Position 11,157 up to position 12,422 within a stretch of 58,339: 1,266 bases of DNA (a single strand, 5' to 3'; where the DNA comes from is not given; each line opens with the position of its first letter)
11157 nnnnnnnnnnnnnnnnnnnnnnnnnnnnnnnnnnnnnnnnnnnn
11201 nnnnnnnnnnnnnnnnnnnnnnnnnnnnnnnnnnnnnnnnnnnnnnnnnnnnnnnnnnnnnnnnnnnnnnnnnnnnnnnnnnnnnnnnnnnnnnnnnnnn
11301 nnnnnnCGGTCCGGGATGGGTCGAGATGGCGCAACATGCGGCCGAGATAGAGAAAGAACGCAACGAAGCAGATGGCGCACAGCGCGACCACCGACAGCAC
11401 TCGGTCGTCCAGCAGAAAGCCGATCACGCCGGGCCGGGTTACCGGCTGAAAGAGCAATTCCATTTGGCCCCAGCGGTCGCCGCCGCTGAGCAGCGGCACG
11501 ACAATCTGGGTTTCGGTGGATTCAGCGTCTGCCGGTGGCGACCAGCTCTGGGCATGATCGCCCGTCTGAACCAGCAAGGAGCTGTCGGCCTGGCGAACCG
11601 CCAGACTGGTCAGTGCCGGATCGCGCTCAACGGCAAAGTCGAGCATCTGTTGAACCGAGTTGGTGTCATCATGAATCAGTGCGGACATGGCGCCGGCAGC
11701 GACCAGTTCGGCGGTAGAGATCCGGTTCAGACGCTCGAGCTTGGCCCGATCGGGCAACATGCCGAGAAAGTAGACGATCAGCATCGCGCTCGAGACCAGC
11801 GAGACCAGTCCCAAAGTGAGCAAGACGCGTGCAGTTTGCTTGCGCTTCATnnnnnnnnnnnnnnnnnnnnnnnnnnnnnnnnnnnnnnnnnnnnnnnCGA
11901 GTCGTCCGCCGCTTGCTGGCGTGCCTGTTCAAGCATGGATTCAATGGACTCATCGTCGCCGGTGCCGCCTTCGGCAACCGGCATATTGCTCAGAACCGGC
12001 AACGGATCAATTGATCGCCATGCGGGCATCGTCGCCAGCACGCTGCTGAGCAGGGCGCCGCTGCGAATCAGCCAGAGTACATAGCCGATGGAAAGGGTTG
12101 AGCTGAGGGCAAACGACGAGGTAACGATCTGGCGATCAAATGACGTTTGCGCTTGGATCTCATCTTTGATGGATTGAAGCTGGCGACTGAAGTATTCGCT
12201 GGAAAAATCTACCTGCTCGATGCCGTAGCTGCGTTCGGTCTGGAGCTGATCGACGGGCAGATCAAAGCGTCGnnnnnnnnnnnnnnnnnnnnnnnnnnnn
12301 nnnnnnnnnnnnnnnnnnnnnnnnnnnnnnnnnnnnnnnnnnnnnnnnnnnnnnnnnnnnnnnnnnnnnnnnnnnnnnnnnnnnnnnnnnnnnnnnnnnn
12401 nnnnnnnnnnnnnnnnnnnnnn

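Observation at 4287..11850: Adhesin gene translationally coupled to a phosphorelay, a c-di-GMP enzyme and a secreted cysteine protease: Lap-like regulatory logic with different parts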

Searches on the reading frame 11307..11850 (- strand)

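Call 71: search_protein_families(library=pfam, proteins=[window:11307-11850:-], max_evalue=0.01)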
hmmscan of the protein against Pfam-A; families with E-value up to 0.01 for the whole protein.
window:11307-11850:- (181 aa): 0 families

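Call 90: search_protein_representatives(protein=window:11307-11850:-)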
Query: 181 residues. Proteins with E-value up to 0.001 (for the whole library): 1249; up to 1e-10: 774; up to 1e-30: 17. The best 150 are listed.
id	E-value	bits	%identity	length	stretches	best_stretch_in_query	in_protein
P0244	6.0e-57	208.9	56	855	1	1-180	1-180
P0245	2.2e-45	171.3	47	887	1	2-180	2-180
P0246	8.4e-38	146.6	43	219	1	3-180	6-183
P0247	7.3e-37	143.6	45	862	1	6-180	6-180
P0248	7.8e-37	143.5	45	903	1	6-180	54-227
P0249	9.0e-37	143.3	42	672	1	4-180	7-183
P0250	8.6e-35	136.8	40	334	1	8-180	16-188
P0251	2.3e-33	132.2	40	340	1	7-180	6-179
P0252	6.1e-33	130.8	39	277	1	5-180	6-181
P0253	6.5e-33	130.7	40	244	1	4-180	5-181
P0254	1.2e-32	129.9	40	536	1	4-180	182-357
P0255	1.3e-32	129.7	39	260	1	7-180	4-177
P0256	1.8e-32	129.3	39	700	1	4-180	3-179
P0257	1.7e-31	126.1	39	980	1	4-180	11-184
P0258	3.7e-31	125.0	40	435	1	7-180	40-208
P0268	1.9e-28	116.2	36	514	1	5-180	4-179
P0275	1.0e-26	110.6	37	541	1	4-180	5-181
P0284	2.4e-26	109.4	33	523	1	6-180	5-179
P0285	2.7e-26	109.2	37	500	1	3-180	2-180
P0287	3.4e-26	108.9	39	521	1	11-180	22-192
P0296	1.9e-25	106.4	36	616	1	3-180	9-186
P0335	2.1e-23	99.8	38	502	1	9-180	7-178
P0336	2.7e-23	99.5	34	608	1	4-180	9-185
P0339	4.1e-23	98.8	35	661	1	21-180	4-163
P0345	1.3e-22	97.2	36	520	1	12-180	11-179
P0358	8.2e-22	94.6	32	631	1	6-180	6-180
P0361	1.2e-21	94.1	37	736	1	7-180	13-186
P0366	2.5e-21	93.0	36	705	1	8-180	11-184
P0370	4.0e-21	92.4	32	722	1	10-180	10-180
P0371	4.2e-21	92.3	35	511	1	9-180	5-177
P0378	1.0e-20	91.1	36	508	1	6-180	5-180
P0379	1.0e-20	91.1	33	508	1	5-180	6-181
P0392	1.9e-20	90.2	35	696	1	5-180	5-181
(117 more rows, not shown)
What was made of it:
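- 9262..11850 (-): Hybrid sensor histidine kinase (862 aa): TM1, ~120-aa periplasmic segment, TM2, then PAS-HisKA-HATPase-REC-Hpt. Its start overlaps the cargo stop (ATGA). The N-terminal 180-aa sensor matches no Pfam family above cut-off. 1249 cluster representatives carry the sensor domain (call 90).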

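Call 91: search_protein_families(library=pfam, proteins=[P0268, P0275, P0284, P0285, P0287, P0335, P0345, P0371, P0378, P0379], max_evalue=1e-8)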
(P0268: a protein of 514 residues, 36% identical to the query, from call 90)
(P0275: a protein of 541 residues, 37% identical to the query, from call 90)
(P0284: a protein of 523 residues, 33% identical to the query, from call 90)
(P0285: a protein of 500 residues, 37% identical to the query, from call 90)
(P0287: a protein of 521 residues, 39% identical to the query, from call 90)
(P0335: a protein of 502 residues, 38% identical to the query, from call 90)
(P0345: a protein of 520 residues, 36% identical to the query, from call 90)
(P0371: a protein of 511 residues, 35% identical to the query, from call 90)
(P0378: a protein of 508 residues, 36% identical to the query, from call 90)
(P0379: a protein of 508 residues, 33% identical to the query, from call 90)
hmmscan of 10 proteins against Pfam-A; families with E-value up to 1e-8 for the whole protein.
P0268 (514 aa): 3 families
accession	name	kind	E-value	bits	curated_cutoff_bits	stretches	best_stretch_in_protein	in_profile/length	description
PF00990.26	GGDEF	-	4.6e-42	144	23.8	1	333-486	1-161/161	Diguanylate cyclase, GGDEF domain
PF08448.16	PAS_4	-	4.8e-12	46.5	23.1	1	189-300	1-107/110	PAS fold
PF00989.32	PAS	-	8.2e-11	42.4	22.6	1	184-298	2-113/113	PAS fold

P0275 (541 aa): 2 families
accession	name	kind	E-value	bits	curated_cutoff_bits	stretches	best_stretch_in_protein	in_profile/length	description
PF00512.31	HisKA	-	3.5e-09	37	26.9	1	324-364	1-39/66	His Kinase A (phospho-acceptor) domain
PF08448.16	PAS_4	-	3.7e-09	37.2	23.1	0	191-305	1-109/110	PAS fold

P0284 (523 aa): 2 families
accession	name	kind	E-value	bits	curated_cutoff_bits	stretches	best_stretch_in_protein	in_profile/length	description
PF00512.31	HisKA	-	2.2e-22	79.3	26.9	1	323-390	1-66/66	His Kinase A (phospho-acceptor) domain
PF08448.16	PAS_4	-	1.6e-11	44.8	23.1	1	189-304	1-109/110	PAS fold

P0285 (500 aa): 2 families
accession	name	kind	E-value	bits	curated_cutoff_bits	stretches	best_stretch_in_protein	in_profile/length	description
PF00990.26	GGDEF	-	1.4e-40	139.2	23.8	1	336-487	3-161/161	Diguanylate cyclase, GGDEF domain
PF08448.16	PAS_4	-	8.6e-12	45.7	23.1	1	190-300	1-106/110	PAS fold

P0287 (521 aa): 2 families
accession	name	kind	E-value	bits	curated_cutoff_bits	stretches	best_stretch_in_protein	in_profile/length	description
PF00990.26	GGDEF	-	2e-46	158.2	23.8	1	346-505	1-161/161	Diguanylate cyclase, GGDEF domain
PF08448.16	PAS_4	-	4.4e-12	46.6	23.1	1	202-316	1-110/110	PAS fold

P0335 (502 aa): 3 families
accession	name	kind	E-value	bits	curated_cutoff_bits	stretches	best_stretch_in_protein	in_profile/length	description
PF00990.26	GGDEF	-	2.1e-39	135.3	23.8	1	333-492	1-161/161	Diguanylate cyclase, GGDEF domain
PF08448.16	PAS_4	-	4.7e-10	40.1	23.1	1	188-302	1-109/110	PAS fold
PF13426.13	PAS_9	-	5.9e-09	36.6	27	0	193-300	2-103/103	PAS domain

P0345 (520 aa): 1 family
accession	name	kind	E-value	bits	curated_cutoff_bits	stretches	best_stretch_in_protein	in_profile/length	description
PF00990.26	GGDEF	-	2.1e-43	148.3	23.8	1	331-488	1-161/161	Diguanylate cyclase, GGDEF domain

P0371 (511 aa): 3 families
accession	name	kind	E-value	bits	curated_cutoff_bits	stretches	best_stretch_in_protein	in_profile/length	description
PF00990.26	GGDEF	-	7.6e-42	143.3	23.8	1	331-490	1-161/161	Diguanylate cyclase, GGDEF domain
PF08448.16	PAS_4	-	9e-13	48.9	23.1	1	190-300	4-109/110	PAS fold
PF13426.13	PAS_9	-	1.3e-09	38.7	27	1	192-298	2-103/103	PAS domain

P0378 (508 aa): 4 families
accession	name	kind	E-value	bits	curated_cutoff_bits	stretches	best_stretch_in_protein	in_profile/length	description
PF00990.26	GGDEF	-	2.6e-46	157.8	23.8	1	334-494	1-161/161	Diguanylate cyclase, GGDEF domain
PF08448.16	PAS_4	-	3.3e-10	40.6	23.1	1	190-303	1-109/110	PAS fold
PF00989.32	PAS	-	5.3e-10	39.7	22.6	1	185-299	2-113/113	PAS fold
PF13426.13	PAS_9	-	4.4e-09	37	27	0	195-301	2-103/103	PAS domain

P0379 (508 aa): 2 families
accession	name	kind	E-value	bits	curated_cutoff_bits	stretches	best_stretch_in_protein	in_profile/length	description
PF00990.26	GGDEF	-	2.9e-43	147.8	23.8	1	334-486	1-160/161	Diguanylate cyclase, GGDEF domain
PF13426.13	PAS_9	-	6.9e-09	36.4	27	0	196-301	2-103/103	PAS domain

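Call 92: search_protein_families(library=pfam, proteins=[P0249, P0256, P0296, P0336, P0339, P0358, P0361, P0366, P0370, P0392], max_evalue=1e-8)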
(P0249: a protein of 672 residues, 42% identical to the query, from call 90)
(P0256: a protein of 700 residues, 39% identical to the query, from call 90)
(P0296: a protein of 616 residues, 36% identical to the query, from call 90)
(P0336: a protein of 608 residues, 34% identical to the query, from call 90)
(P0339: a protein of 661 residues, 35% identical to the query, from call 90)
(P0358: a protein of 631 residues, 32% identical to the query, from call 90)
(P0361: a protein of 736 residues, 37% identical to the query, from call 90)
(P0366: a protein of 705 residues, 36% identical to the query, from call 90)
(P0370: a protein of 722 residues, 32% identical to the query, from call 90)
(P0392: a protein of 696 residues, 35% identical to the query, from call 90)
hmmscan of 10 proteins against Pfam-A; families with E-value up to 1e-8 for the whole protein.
P0249 (672 aa): 4 families
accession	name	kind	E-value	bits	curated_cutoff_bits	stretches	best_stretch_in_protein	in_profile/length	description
PF00512.31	HisKA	-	7.1e-21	74.5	26.9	1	326-393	1-66/66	His Kinase A (phospho-acceptor) domain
PF02518.31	HATPase_c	-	1.4e-16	61.4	26.4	1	441-521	2-77/111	Histidine kinase-, DNA gyrase B-, and HSP90-like ATPase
PF08448.16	PAS_4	-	1.7e-13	51.2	23.1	1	194-307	2-109/110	PAS fold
PF00989.32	PAS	-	4.5e-10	40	22.6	1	188-303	2-113/113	PAS fold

P0256 (700 aa): 4 families
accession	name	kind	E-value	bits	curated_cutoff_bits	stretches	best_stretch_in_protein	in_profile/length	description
PF00512.31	HisKA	-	1e-23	83.6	26.9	1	322-390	1-66/66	His Kinase A (phospho-acceptor) domain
PF08448.16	PAS_4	-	3e-12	47.2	23.1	1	189-303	1-109/110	PAS fold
PF00989.32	PAS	-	8.3e-11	42.3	22.6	1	184-299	2-113/113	PAS fold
PF13426.13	PAS_9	-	2.3e-09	37.9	27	1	194-300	2-102/103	PAS domain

P0296 (616 aa): 5 families
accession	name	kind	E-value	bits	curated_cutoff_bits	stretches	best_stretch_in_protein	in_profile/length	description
PF02518.31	HATPase_c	-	2.1e-23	83.3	26.4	1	443-537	1-90/111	Histidine kinase-, DNA gyrase B-, and HSP90-like ATPase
PF08448.16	PAS_4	-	3.7e-13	50.1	23.1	1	196-310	1-109/110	PAS fold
PF00512.31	HisKA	-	1.5e-10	41.4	26.9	1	329-358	1-30/66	His Kinase A (phospho-acceptor) domain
PF00989.32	PAS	-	1.6e-09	38.2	22.6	0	191-233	2-44/113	PAS fold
PF13426.13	PAS_9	-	3.4e-09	37.3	27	1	201-308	2-103/103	PAS domain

P0336 (608 aa): 5 families
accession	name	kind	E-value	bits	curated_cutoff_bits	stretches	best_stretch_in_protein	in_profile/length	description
PF02518.31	HATPase_c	-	2.2e-30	105.8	26.4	1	442-555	1-109/111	Histidine kinase-, DNA gyrase B-, and HSP90-like ATPase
PF00512.31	HisKA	-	6.1e-23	81.1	26.9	1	328-395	1-66/66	His Kinase A (phospho-acceptor) domain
PF08448.16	PAS_4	-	1.4e-14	54.7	23.1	1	196-309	2-109/110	PAS fold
PF13426.13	PAS_9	-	2e-12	47.7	27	1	200-307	2-103/103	PAS domain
PF00989.32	PAS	-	6.7e-10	39.4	22.6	1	190-305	2-113/113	PAS fold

P0339 (661 aa): 3 families
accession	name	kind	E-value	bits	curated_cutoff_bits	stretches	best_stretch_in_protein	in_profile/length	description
PF02518.31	HATPase_c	-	3.1e-33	115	26.4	1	414-526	2-107/111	Histidine kinase-, DNA gyrase B-, and HSP90-like ATPase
PF00512.31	HisKA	-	2.6e-22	79.1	26.9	1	301-366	1-66/66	His Kinase A (phospho-acceptor) domain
PF08448.16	PAS_4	-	1.6e-14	54.5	23.1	1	173-282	1-109/110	PAS fold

P0358 (631 aa): 4 families
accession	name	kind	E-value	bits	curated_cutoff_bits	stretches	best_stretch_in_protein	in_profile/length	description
PF02518.31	HATPase_c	-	7.5e-31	107.3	26.4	1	442-553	2-110/111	Histidine kinase-, DNA gyrase B-, and HSP90-like ATPase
PF00512.31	HisKA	-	1.7e-22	79.7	26.9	1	327-394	1-66/66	His Kinase A (phospho-acceptor) domain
PF00989.32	PAS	-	3.7e-09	37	22.6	0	185-303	2-112/113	PAS fold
PF08448.16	PAS_4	-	8.7e-09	36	23.1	0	190-307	1-108/110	PAS fold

P0361 (736 aa): 4 families
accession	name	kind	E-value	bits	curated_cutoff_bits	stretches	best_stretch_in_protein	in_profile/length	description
PF02518.31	HATPase_c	-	1.3e-28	100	26.4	1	456-569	2-108/111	Histidine kinase-, DNA gyrase B-, and HSP90-like ATPase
PF00512.31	HisKA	-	2.9e-23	82.1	26.9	1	342-408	1-66/66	His Kinase A (phospho-acceptor) domain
PF00072.30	Response_reg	-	8.1e-21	74.7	30.2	1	610-723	2-110/111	Response regulator receiver domain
PF08448.16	PAS_4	-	1.3e-09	38.7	23.1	0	196-307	1-107/110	PAS fold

P0366 (705 aa): 2 families
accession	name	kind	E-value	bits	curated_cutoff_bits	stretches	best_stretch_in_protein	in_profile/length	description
PF00990.26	GGDEF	-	1.1e-55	188.3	23.8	1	337-496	1-161/161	Diguanylate cyclase, GGDEF domain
PF08448.16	PAS_4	-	1.8e-11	44.7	23.1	1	194-307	1-110/110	PAS fold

P0370 (722 aa): 4 families
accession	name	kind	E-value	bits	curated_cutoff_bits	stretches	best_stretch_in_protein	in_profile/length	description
PF00990.26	GGDEF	-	2.4e-63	213.2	23.8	2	334-490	1-160/161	Diguanylate cyclase, GGDEF domain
PF08448.16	PAS_4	-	6e-13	49.4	23.1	1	190-303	1-109/110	PAS fold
PF00989.32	PAS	-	3.8e-11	43.4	22.6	1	184-299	1-113/113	PAS fold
PF13426.13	PAS_9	-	1.5e-09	38.5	27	1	195-301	2-103/103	PAS domain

P0392 (696 aa): 2 families
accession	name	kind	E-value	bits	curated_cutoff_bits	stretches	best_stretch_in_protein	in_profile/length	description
PF00990.26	GGDEF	-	4.5e-62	209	23.8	2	335-494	1-161/161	Diguanylate cyclase, GGDEF domain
PF08448.16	PAS_4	-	9.4e-10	39.1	23.1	1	191-305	1-110/110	PAS fold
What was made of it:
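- Of 20 mid-length members sampled, 11 are sensor-PAS-GGDEF and 9 are kinases (calls 90-92).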

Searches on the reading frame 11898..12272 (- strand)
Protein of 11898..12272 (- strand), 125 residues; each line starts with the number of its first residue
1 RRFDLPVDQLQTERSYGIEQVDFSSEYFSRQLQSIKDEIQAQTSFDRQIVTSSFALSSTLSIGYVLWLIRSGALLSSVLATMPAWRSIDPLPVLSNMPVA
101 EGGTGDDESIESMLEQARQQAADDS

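Call 22: find_homologous_proteins(query=window:11898-12272:-, max_evalue=0.001)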
Query seq(125 aa) (125 aa): 3 proteins with E <= 0.001 among 19 candidates.
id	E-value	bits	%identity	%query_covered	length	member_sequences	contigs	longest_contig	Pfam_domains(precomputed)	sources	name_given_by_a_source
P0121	6.4e-21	92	47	74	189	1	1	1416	-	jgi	jgi:TfoX/Sxy family transcriptional regulator of competence genes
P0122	1.5e-16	78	38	79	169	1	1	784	-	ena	-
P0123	5.7e-13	67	50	55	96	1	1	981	-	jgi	jgi:hypothetical protein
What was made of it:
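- Tried and rejected: A word-indexed protein search with the 125-aa cargo C-terminus returned only 3 short fragments (call 22).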

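Call 24: find_related_loci(query=A1, collection=genome_contigs, flank=10000)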
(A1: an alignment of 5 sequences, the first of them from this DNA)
Query A1 (125 aa) in genome_contigs; peptide patterns used: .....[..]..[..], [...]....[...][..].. (x = any residue, [..] = any of these).
304 stretches matched a pattern; 264 encode a relative of the query (tblastn E <= 1e-3); the best 80 are kept; 78 distinct loci.
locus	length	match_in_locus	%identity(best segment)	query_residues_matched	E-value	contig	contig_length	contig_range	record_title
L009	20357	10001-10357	59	2-120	1e-43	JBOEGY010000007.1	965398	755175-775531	MAG: Burkholderiaceae bacterium isolate PBSAbet1 PBSAd_contig_30, whole genome shotgun sequence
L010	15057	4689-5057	48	8-124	3e-31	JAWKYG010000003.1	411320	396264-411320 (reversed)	MAG: Burkholderiaceae bacterium isolate AC1.99 AC1.99.fa-3, whole genome shotgun sequence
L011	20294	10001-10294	48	26-123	1e-28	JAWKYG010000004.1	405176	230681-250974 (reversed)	MAG: Burkholderiaceae bacterium isolate AC1.99 AC1.99.fa-4, whole genome shotgun sequence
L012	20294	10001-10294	49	25-122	9e-28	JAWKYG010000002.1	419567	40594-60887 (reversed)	MAG: Burkholderiaceae bacterium isolate AC1.99 AC1.99.fa-2, whole genome shotgun sequence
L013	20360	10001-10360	45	7-120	2e-27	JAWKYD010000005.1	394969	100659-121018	MAG: Burkholderiaceae bacterium isolate ABC1.96 ABC1.96.fa-5, whole genome shotgun sequence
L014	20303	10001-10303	43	19-120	1e-26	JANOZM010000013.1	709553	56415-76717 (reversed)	MAG: Betaproteobacteria bacterium isolate VAR_79_metabat_449 VAR_79_k141_4390659, whole genome shotgun sequence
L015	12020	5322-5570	52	28-113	9e-27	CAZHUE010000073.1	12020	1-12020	MAG TPA_asm: uncultured Methylomarinum sp. isolate binchicken_co24_139 genome assembly, contig: NODE_2022_length_12020_c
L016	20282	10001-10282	51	28-125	2e-26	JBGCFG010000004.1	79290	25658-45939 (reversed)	MAG: Burkholderiaceae bacterium isolate SGMAG-27 contig4, whole genome shotgun sequence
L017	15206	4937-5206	51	26-116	3e-26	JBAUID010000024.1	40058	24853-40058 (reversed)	MAG: Burkholderiaceae bacterium isolate MFD03265_ilm_asm_bin8 k127_624, whole genome shotgun sequence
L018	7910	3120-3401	46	3-108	5e-26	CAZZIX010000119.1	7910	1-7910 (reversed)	MAG TPA_asm: uncultured Methylomarinum sp. isolate SRP128015_co1_12 genome assembly, contig: NODE_15608_length_7910_cov_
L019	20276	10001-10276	46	28-122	2e-25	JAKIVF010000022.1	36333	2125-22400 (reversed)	MAG: Methylococcaceae bacterium isolate D100SM.bin.9 NODE_526_length_36333_cov_3.999834, whole genome shotgun sequence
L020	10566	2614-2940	37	5-123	1e-24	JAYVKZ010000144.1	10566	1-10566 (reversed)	MAG: Betaproteobacteria bacterium isolate GL54_UP_concoct_14 GL54_UP_concoct_14_143, whole genome shotgun sequence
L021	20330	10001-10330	45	11-121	1e-24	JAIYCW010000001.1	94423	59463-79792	MAG: Burkholderiales bacterium isolate H1_MAG_00013 pond_H1_MAG_00013_000000000031, whole genome shotgun sequence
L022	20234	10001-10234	53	28-108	5e-25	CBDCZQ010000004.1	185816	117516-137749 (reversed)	MAG: Methylococcales bacterium isolate a3c75e74-b302-450f-87e0-474c3d024c4a genome assembly, contig: contig_4, whole gen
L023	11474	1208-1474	42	26-116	2e-24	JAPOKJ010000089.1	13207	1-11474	MAG: Burkholderiales bacterium isolate bin87 k141_1704600_length_13207_cov_13.0000, whole genome shotgun sequence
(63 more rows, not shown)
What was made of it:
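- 11850..12224 (-): C-terminal membrane domain of the cargo. Consensus: ...SIGYV(I/L)WL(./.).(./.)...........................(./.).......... 264 confirmed occurrences in a one-genome-per-species collection (call 24).
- The cargo C-terminal domain motif gave 264 confirmed hits in a one-genome-per-species collection (call 24).
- Tried and rejected: I switched to pattern-based locus retrieval (call 24).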
